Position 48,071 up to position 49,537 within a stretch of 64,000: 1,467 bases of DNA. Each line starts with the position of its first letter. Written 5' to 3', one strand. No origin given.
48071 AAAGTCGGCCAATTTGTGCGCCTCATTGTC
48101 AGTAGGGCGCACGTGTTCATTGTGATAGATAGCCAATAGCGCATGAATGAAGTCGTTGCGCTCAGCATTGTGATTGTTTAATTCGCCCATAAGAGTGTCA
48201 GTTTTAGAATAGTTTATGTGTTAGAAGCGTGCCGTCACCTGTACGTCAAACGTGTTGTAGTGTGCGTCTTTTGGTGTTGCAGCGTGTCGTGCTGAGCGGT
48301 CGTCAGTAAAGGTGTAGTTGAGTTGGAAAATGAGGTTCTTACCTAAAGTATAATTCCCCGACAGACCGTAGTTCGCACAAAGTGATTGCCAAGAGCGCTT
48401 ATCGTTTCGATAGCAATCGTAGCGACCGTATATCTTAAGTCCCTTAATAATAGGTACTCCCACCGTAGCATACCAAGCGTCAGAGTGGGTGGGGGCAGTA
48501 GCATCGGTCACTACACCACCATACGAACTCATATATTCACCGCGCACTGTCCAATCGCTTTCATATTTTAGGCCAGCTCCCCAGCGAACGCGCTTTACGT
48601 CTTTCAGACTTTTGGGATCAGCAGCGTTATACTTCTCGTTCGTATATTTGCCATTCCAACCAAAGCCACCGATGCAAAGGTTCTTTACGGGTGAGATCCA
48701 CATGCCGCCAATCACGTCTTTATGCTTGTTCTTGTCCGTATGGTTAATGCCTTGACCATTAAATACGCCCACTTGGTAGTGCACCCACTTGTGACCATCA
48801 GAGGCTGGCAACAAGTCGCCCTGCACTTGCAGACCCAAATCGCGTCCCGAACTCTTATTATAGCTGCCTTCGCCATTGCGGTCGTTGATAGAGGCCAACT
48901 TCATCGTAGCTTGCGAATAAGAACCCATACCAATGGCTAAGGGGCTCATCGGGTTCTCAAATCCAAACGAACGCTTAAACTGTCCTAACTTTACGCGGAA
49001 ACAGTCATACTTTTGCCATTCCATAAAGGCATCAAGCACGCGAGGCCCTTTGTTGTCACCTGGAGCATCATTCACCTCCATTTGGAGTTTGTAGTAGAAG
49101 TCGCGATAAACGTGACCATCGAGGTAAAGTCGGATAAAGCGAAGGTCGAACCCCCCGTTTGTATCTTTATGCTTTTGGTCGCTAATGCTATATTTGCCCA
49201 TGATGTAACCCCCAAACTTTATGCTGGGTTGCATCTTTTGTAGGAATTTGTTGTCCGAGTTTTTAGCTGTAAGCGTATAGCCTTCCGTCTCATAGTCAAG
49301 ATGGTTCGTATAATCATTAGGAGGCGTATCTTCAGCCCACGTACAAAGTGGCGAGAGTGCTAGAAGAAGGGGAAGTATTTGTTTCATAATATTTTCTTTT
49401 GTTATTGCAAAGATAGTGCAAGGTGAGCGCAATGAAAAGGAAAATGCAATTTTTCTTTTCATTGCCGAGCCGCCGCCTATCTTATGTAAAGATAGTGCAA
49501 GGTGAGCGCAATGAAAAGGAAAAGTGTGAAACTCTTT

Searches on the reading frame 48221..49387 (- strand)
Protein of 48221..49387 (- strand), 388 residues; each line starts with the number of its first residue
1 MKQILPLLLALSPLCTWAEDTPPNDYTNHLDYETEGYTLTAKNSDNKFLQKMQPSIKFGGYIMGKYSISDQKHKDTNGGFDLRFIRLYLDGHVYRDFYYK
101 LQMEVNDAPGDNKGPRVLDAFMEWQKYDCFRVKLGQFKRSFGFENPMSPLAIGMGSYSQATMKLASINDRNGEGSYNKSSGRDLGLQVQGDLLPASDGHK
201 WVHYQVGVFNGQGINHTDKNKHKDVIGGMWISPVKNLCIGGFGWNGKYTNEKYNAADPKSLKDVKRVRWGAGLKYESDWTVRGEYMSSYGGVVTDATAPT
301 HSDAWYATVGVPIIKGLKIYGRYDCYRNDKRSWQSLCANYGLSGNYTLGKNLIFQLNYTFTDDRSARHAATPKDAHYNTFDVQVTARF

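Call 39: find_encoding_contigs(protein=window:48221-49387:-, flank=2500, max_places=10)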
Protein window:48221-49387:- (388 aa): 22 contigs read that carry it; 9 places shown.
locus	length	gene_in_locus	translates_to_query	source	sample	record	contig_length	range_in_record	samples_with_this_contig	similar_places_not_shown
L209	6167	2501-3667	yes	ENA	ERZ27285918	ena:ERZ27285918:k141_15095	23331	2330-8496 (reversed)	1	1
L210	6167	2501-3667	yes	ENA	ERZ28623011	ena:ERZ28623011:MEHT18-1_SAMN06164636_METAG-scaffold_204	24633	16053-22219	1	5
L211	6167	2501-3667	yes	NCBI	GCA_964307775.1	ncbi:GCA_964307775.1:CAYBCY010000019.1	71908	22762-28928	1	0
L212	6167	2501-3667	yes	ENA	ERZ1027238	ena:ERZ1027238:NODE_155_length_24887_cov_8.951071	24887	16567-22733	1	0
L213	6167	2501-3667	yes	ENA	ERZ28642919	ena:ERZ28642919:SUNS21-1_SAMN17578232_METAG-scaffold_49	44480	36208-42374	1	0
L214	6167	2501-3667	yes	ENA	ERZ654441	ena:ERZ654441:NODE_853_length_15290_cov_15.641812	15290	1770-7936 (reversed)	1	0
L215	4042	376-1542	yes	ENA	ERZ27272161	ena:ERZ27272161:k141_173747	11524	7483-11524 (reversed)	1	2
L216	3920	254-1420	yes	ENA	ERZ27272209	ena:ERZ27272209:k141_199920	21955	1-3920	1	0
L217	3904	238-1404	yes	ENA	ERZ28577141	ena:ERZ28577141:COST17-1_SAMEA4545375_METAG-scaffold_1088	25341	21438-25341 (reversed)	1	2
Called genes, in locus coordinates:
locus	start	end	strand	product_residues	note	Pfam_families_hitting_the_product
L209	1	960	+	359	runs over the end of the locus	PF03054:tRNA_Me_trans, PF20259:tRNA_Me_trans_M, PF20258:tRNA_Me_trans_C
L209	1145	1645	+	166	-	PF00258:Flavodoxin_1, PF12641:Flavodoxin_3 (weak), PF12724:Flavodoxin_5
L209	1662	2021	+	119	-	PF09633:DUF2023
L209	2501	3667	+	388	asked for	PF07396:Porin_O_P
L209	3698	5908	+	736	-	PF13328:HD_4, PF04607:RelA_SpoT, PF02824:TGS, PF28438:RelA_RIS, PF13291:ACT_4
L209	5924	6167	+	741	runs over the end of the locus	PF18939:DUF5686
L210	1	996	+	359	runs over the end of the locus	PF03054:tRNA_Me_trans, PF20259:tRNA_Me_trans_M, PF20258:tRNA_Me_trans_C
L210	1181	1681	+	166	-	PF00258:Flavodoxin_1, PF12641:Flavodoxin_3 (weak), PF12724:Flavodoxin_5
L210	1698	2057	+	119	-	PF09633:DUF2023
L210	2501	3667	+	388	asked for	PF07396:Porin_O_P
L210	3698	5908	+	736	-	PF13328:HD_4, PF04607:RelA_SpoT, PF02824:TGS, PF28438:RelA_RIS, PF13291:ACT_4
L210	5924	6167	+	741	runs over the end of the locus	PF18939:DUF5686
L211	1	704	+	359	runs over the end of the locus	PF03054:tRNA_Me_trans, PF20259:tRNA_Me_trans_M, PF20258:tRNA_Me_trans_C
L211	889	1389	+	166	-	PF00258:Flavodoxin_1, PF12641:Flavodoxin_3 (weak), PF12724:Flavodoxin_5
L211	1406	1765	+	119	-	PF09633:DUF2023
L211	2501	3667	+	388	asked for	PF07396:Porin_O_P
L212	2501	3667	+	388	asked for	PF07396:Porin_O_P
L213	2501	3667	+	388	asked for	PF07396:Porin_O_P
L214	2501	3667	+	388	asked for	PF07396:Porin_O_P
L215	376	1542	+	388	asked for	PF07396:Porin_O_P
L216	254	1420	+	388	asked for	PF07396:Porin_O_P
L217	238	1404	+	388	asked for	PF07396:Porin_O_P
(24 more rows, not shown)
